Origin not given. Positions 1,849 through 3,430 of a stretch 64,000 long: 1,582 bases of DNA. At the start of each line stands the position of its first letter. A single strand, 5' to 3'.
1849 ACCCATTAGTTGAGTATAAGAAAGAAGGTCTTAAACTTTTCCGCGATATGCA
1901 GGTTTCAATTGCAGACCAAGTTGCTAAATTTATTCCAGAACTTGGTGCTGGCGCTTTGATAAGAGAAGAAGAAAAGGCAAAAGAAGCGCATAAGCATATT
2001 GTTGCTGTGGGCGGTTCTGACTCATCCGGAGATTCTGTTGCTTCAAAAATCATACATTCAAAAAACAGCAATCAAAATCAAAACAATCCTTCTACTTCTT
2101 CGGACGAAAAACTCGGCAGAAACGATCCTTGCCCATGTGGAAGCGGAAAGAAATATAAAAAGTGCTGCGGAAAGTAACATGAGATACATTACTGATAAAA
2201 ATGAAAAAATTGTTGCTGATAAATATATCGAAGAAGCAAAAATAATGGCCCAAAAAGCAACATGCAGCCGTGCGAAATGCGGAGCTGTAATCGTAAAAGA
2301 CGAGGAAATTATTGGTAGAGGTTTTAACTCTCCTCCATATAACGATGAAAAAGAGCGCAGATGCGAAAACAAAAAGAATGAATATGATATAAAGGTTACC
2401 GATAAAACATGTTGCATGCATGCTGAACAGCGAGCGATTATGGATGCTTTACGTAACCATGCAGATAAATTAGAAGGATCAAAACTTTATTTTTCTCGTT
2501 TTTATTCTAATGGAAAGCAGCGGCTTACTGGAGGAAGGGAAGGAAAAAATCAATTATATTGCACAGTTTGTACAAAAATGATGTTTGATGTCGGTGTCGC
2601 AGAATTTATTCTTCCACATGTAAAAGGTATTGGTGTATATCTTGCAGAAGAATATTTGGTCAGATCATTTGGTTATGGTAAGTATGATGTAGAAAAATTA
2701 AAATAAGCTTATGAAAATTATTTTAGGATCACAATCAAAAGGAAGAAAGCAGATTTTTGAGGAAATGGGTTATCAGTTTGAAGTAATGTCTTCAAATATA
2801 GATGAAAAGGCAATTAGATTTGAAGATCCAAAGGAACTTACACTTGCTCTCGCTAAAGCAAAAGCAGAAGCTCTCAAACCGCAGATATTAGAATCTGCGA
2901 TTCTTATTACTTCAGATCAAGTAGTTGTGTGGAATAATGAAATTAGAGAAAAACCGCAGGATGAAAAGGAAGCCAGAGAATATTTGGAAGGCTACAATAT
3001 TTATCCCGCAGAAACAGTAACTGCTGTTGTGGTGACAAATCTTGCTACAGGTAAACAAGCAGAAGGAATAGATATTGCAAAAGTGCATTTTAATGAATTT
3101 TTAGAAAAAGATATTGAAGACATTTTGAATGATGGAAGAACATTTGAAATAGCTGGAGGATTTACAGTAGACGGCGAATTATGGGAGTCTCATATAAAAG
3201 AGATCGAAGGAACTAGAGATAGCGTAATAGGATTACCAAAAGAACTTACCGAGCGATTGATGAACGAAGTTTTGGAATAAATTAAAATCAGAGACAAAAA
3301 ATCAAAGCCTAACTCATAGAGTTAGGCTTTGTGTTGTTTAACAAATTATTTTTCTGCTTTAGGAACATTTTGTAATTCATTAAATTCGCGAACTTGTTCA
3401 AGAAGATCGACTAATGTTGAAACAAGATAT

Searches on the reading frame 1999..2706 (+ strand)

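Call 32: search_protein_families(library=pfam, proteins=[window:1999-2706:+], max_evalue=0.001)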
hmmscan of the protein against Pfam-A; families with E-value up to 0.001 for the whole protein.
window:1999-2706:+ (235 aa): 2 families
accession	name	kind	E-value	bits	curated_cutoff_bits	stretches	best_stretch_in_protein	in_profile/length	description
PF00383.29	dCMP_cyt_deam_1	-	2.4e-13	50.3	25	1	74-204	5-99/102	Cytidine and deoxycytidylate deaminase zinc-binding region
PF14437.12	MafB19-deam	-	2.1e-06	28.1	27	1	76-165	6-77/142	MafB19-like deaminase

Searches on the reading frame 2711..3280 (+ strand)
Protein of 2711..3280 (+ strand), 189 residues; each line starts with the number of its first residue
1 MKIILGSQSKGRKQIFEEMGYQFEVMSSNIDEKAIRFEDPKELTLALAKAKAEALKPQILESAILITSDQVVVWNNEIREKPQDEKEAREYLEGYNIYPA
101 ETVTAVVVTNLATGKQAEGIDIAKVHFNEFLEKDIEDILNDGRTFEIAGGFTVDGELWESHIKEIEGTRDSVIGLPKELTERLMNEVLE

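Call 32: search_protein_families(library=pfam, proteins=[window:2711-3280:+], max_evalue=0.001)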
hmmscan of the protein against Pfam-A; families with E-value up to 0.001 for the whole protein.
window:2711-3280:+ (189 aa): 1 family
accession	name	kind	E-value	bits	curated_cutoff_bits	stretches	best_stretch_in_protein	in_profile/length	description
PF02545.19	Maf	-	2.8e-42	145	27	1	2-186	1-186/187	Maf-like protein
